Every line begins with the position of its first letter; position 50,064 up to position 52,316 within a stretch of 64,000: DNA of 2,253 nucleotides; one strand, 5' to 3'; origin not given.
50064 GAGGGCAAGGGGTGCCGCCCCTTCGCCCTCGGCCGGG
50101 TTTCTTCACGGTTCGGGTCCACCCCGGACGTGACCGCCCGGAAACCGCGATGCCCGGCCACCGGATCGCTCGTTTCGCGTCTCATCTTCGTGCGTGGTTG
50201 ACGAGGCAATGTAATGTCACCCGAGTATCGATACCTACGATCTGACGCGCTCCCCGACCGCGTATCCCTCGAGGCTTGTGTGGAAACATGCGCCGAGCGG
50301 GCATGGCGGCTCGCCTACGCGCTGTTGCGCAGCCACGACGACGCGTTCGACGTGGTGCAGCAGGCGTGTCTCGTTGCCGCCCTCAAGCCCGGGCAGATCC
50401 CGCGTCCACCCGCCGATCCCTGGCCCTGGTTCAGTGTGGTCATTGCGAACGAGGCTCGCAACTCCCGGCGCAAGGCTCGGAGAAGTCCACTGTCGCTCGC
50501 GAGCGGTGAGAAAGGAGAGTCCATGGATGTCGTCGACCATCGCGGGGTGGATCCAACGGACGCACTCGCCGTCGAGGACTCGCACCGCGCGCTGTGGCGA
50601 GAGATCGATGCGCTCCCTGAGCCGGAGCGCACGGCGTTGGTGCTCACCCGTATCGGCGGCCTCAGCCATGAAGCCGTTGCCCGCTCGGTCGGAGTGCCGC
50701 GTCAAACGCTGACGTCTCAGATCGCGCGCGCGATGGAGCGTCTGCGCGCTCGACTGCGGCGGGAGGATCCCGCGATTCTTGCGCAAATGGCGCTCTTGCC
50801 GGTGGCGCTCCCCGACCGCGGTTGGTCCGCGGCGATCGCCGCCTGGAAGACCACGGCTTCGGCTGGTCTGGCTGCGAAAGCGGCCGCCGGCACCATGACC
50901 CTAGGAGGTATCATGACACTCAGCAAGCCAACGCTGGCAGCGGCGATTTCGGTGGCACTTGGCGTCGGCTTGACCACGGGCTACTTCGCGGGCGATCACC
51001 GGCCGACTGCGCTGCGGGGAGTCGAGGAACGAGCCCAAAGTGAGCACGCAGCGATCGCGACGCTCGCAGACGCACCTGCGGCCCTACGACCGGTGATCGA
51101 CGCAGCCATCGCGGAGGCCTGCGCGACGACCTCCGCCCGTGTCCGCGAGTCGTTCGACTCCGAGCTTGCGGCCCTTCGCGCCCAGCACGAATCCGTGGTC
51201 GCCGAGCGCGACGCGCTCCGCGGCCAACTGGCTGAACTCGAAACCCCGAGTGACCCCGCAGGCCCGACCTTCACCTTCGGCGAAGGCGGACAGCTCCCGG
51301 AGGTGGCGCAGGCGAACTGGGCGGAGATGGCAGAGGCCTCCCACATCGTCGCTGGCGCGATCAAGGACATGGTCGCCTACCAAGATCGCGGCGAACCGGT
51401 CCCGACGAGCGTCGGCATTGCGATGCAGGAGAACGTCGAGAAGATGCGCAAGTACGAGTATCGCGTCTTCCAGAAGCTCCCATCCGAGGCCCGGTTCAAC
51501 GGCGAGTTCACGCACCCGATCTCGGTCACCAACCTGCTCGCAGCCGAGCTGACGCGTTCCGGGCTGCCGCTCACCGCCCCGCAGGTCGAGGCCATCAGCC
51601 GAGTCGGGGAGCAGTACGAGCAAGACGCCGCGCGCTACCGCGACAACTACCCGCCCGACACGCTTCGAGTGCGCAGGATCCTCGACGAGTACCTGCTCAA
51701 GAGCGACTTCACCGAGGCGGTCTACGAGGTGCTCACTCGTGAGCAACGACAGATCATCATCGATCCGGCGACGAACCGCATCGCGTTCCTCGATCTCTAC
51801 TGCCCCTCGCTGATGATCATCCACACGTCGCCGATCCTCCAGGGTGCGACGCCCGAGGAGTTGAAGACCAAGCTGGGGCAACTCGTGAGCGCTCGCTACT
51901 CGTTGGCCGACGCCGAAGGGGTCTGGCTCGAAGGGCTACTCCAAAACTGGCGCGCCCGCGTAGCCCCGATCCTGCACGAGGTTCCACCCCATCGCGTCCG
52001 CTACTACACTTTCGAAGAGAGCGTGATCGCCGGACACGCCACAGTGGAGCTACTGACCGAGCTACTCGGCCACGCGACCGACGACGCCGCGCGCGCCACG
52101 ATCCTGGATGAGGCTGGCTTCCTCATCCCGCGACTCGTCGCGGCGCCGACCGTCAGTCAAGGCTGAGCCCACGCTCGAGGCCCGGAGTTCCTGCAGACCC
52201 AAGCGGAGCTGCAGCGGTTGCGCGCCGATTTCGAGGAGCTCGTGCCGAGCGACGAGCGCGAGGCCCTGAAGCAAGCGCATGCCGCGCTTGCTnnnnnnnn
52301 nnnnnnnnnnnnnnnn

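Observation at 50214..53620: Second sigma-TM-extracytoplasmic fusion, plus a nearby 79-bp chimeric remnant copied from two separated parts of it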

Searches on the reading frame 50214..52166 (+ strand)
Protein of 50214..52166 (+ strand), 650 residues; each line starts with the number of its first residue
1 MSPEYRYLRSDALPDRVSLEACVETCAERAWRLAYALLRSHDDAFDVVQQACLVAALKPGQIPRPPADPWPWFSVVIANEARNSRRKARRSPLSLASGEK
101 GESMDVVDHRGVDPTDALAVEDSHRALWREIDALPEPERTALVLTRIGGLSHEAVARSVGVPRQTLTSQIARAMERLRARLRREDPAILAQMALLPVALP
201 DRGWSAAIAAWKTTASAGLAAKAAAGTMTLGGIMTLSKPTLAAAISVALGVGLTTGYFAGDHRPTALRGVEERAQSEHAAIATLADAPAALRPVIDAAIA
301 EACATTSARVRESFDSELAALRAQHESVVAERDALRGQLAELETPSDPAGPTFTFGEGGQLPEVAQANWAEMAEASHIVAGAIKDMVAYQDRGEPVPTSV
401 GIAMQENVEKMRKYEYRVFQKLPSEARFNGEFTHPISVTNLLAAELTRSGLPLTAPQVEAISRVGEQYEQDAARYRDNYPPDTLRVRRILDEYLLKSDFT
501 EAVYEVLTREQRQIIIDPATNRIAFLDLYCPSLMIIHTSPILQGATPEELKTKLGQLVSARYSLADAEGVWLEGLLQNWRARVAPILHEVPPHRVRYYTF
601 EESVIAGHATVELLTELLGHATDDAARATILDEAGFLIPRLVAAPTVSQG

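Call 7: search_protein_families(library=pfam, proteins=[window:50214-52166:+], max_evalue=0.01)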
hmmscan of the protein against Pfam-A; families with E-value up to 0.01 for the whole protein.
window:50214-52166:+ (650 aa): 3 families
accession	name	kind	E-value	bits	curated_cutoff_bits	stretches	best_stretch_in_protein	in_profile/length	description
PF08281.18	Sigma70_r4_2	-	7.2e-11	42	25.7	1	125-177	2-54/54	Sigma-70, region 4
PF04545.22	Sigma70_r4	-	1.3e-06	28.2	24.1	1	131-179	2-50/50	Sigma-70, region 4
PF04542.20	Sigma70_r2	-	4.5e-06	26.8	24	1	23-90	2-70/71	Sigma-70 region 2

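Call 14: find_homologous_proteins(query=window:50214-52163:+)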
Query window:50214-52163:+ (650 aa): 26 proteins with E <= 0.001 among 8000 candidates.
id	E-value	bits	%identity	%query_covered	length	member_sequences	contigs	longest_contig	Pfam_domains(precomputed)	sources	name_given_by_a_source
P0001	0.0e+0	1425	100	100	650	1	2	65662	PF04545.23,PF04542.21,PF08281.19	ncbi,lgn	ncbi:MAG: RNA polymerase sigma factor [Planctomycetota bacterium]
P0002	3.7e-186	639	49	96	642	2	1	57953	PF04545.23,PF04542.21,PF08281.19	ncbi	-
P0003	1.0e-146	509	43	98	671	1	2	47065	PF04545.23,PF04542.21,PF08281.19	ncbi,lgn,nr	ncbi:MAG: sigma-70 family RNA polymerase sigma factor [Planctomycetes bacterium]|nr:sigma-70 family 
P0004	7.6e-143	496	42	96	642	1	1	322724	PF04545.23,PF04542.21,PF08281.19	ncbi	ncbi:MAG: RNA polymerase sigma factor [Planctomycetota bacterium]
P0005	1.8e-141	491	43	97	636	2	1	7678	PF04545.23,PF04542.21,PF08281.19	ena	-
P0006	1.0e-132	462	42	98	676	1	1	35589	PF04545.23,PF04542.21,PF08281.19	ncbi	ncbi:MAG: sigma-70 family RNA polymerase sigma factor [Planctomycetota bacterium]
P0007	1.9e-129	451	42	97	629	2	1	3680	PF04545.23,PF04542.21,PF08281.19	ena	-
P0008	1.7e-128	448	38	96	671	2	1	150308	PF04545.23,PF04542.21,PF08281.19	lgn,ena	-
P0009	1.8e-128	448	41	96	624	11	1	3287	PF04545.23,PF08281.19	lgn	-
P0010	1.3e-127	445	41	96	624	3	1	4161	PF04545.23,PF08281.19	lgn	-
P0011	1.1e-126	442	41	97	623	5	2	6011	PF04545.23,PF04542.21,PF08281.19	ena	-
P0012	4.6e-126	440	42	97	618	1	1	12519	PF04545.23,PF04542.21,PF08281.19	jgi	-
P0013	4.1e-125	437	39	96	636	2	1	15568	PF04545.23,PF04542.21,PF08281.19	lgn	-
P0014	4.7e-125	437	37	96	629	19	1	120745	PF04545.23,PF04542.21,PF08281.19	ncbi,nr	ncbi:MAG: sigma-70 family RNA polymerase sigma factor [Planctomycetes bacterium]|nr:sigma-70 family 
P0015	1.5e-121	425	41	50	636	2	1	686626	PF04545.23,PF04542.21,PF08281.19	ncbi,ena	-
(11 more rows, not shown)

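Call 15: find_encoding_contigs(protein=window:50214-52166:+, flank=10000, max_places=10)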
Protein window:50214-52166:+ (650 aa): 2 contigs read that carry it; 2 places shown.
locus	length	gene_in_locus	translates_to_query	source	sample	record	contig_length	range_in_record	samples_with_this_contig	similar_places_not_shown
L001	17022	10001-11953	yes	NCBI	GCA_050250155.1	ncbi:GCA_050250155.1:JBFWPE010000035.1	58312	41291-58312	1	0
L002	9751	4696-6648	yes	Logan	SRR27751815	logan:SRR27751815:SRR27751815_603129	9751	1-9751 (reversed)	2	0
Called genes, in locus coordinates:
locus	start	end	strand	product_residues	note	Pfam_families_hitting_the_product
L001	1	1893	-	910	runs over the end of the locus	PF04542:Sigma70_r2, PF08281:Sigma70_r4_2, PF04545:Sigma70_r4, PF13620:CarboxypepD_reg (weak)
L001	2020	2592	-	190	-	-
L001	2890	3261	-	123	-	PF08818:DUF1801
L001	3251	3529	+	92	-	-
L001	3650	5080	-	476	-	PF00015:MCPsignal, PF13682:CZB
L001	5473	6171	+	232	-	PF00404:Dockerin_1 (weak)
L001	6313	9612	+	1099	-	PF02012:BNR (faint), PF13088:BNR_2 (faint), PF15902:Sortilin-Vps10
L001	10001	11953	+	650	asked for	PF04542:Sigma70_r2 (weak), PF04545:Sigma70_r4 (weak), PF08281:Sigma70_r4_2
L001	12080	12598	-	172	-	-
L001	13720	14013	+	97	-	-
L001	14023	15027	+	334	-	PF13517:FG-GAP_3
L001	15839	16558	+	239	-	-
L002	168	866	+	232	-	PF00404:Dockerin_1 (weak)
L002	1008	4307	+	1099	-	PF02012:BNR (faint), PF13088:BNR_2 (faint), PF15902:Sortilin-Vps10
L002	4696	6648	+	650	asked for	PF04542:Sigma70_r2 (weak), PF04545:Sigma70_r4 (weak), PF08281:Sigma70_r4_2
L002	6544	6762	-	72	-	-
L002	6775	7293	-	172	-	-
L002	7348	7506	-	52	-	-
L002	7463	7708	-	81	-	-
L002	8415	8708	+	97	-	-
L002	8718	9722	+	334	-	PF13517:FG-GAP_3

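Call 23: find_encoding_contigs(protein=P0002, flank=8000, max_places=2)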
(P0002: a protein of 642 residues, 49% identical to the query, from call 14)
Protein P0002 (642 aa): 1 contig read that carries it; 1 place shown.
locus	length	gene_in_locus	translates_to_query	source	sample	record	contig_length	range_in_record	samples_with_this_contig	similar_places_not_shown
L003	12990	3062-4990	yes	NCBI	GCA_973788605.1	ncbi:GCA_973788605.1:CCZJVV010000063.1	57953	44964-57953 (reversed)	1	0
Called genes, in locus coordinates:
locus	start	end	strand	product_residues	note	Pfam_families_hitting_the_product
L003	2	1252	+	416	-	?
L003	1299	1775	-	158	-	-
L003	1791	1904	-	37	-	-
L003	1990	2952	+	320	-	PF01728:FtsJ (weak)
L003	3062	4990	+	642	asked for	PF04542:Sigma70_r2 (faint), PF08281:Sigma70_r4_2, PF04545:Sigma70_r4 (weak)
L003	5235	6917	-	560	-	-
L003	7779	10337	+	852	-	PF08281:Sigma70_r4_2, PF13620:CarboxypepD_reg (weak), PF13715:CarbopepD_reg_2 (faint), PF17210:SdrD_B (faint), PF17802:SpaA (faint), PF22904:NOMO1-like_2nd (faint), PF13620:CarboxypepD_reg, PF13620:CarboxypepD_reg, +4 more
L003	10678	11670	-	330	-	-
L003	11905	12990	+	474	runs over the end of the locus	-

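Call 24: find_encoding_contigs(protein=P0004, flank=8000, max_places=2)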
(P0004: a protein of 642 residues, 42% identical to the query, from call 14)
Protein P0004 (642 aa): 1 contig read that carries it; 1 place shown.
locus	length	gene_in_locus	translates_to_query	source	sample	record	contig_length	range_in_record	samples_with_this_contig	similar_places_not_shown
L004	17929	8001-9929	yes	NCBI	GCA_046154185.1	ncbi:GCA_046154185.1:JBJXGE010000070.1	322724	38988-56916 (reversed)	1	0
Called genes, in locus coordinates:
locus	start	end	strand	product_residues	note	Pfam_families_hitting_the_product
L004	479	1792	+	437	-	PF04413:Glycos_transf_N, PF13579:Glyco_trans_4_4 (weak)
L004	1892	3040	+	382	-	PF00438:S-AdoMet_synt_N, PF02772:S-AdoMet_synt_M, PF02773:S-AdoMet_synt_C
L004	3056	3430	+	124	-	-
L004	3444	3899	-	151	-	-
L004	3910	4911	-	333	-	PF01264:Chorismate_synt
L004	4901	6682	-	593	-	PF00275:EPSP_synthase, PF01202:SKI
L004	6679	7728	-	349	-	PF01761:DHQ_synthase, PF24621:DHQS_C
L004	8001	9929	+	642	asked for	PF04542:Sigma70_r2 (faint), PF04545:Sigma70_r4 (weak), PF08281:Sigma70_r4_2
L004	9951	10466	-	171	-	PF04134:DCC1-like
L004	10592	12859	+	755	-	-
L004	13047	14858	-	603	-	PF03781:FGE-sulfatase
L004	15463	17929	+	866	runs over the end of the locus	PF23759:GBD_T9SS_assoc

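Call 25: find_encoding_contigs(protein=P0003, flank=8000, max_places=2)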
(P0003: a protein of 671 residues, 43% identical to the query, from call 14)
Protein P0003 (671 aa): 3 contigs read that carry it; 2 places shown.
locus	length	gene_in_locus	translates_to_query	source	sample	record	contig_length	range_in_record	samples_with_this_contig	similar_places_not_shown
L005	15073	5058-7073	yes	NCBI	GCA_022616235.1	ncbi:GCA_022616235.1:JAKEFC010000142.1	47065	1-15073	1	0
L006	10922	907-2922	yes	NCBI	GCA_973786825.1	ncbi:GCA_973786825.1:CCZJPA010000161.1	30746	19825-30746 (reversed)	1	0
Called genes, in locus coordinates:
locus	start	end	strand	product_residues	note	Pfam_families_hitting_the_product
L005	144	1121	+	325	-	PF02779:Transket_pyr, PF02780:Transketolase_C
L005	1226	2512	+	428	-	-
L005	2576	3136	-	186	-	-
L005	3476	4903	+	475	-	PF00364:Biotin_lipoyl, PF25997:BSH_YhbJ (faint), PF02817:E3_binding, PF00198:2-oxoacid_dh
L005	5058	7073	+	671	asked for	PF04542:Sigma70_r2 (weak), PF04545:Sigma70_r4 (weak), PF08281:Sigma70_r4_2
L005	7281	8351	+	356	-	PF01300:Sua5_yciO_yrdC, PF01451:LMWPc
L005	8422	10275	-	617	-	PF13624:SurA_N_3 (faint)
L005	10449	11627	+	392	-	PF13616:Rotamase_3, PF00639:Rotamase, PF13145:Rotamase_2 (faint), PF00639:Rotamase, PF13616:Rotamase_3, PF00639:Rotamase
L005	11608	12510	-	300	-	PF00892:EamA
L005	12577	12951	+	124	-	PF03083:MtN3_slv (weak)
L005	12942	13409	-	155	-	PF13412:HTH_24 (faint), PF12802:MarR_2, PF01047:MarR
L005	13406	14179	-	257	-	PF02358:Trehalose_PPase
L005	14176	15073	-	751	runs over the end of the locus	PF00982:Glyco_transf_20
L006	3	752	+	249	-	?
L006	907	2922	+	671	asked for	PF04542:Sigma70_r2 (weak), PF04545:Sigma70_r4 (weak), PF08281:Sigma70_r4_2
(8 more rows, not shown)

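Call 29: search_protein_families(library=ncbifam, proteins=[window:50214-52166:+], max_evalue=0.01)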
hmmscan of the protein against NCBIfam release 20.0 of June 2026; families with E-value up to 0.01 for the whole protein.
window:50214-52166:+ (650 aa): 51 families (the best 25 are shown)
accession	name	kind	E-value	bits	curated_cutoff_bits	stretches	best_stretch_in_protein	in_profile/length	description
NF008888.0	PRK11922.1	equivalog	9.6e-17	61.4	204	1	13-184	26-199/231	RNA polymerase sigma factor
TIGR02937.1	sigma70-ECF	superfamily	3.4e-15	56.1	42.9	1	19-181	3-165/165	sigma-70 family RNA polymerase sigma factor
TIGR02983.1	SigE-fam_strep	subfamily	9.3e-15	54.9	141.55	1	19-183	8-160/162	SigE family RNA polymerase sigma factor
NF007225.0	PRK09643.1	equivalog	2e-12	47.2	190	1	15-183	25-184/204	RNA polymerase sigma factor SigM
TIGR02989.1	Sig-70_gvs1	subfamily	9.2e-12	45.2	124.55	1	24-178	8-155/158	RNA polymerase sigma-70 factor, Rhodopirellula/Verrucomicrobium family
NF004113.0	PRK05602.1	equivalog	1e-10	41.6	208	1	16-186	44-206/211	RNA polymerase sigma factor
NF006550.0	PRK09047.1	equivalog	1.1e-10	41.3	173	1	15-184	10-190/194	RNA polymerase sigma factor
NF009166.1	PRK12513.1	equivalog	1.2e-10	41.4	206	1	31-184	36-189/193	RNA polymerase sigma factor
TIGR02939.1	RpoE_Sigma70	equivalog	1.5e-10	41.4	236.15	1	22-182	25-187/190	RNA polymerase sigma factor RpoE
NF007229.0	PRK09647.1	equivalog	2.2e-10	40.2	265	1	18-187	45-208/220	RNA polymerase sigma factor SigE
TIGR02985.1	Sig70_bacteroi1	subfamily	4.6e-10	39.9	126.4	1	22-181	6-162/162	RNA polymerase sigma-70 factor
NF058625.1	sigma_PG0214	equivalog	1.6e-09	37.7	130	1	23-183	10-163/170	GFO_1088 family ECF-type sigma factor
NF053879.1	RNAPolSigSigVBac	equivalog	1.6e-09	37.6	190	1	19-185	6-159/160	RNA polymerase sigma factor SigV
NF009164.0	PRK12511.1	equivalog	4.7e-09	36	185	1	32-180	19-158/182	RNA polymerase sigma factor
NF007223.0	PRK09641.1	equivalog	3.5e-08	33.5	209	1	18-183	19-186/187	RNA polymerase sigma factor SigW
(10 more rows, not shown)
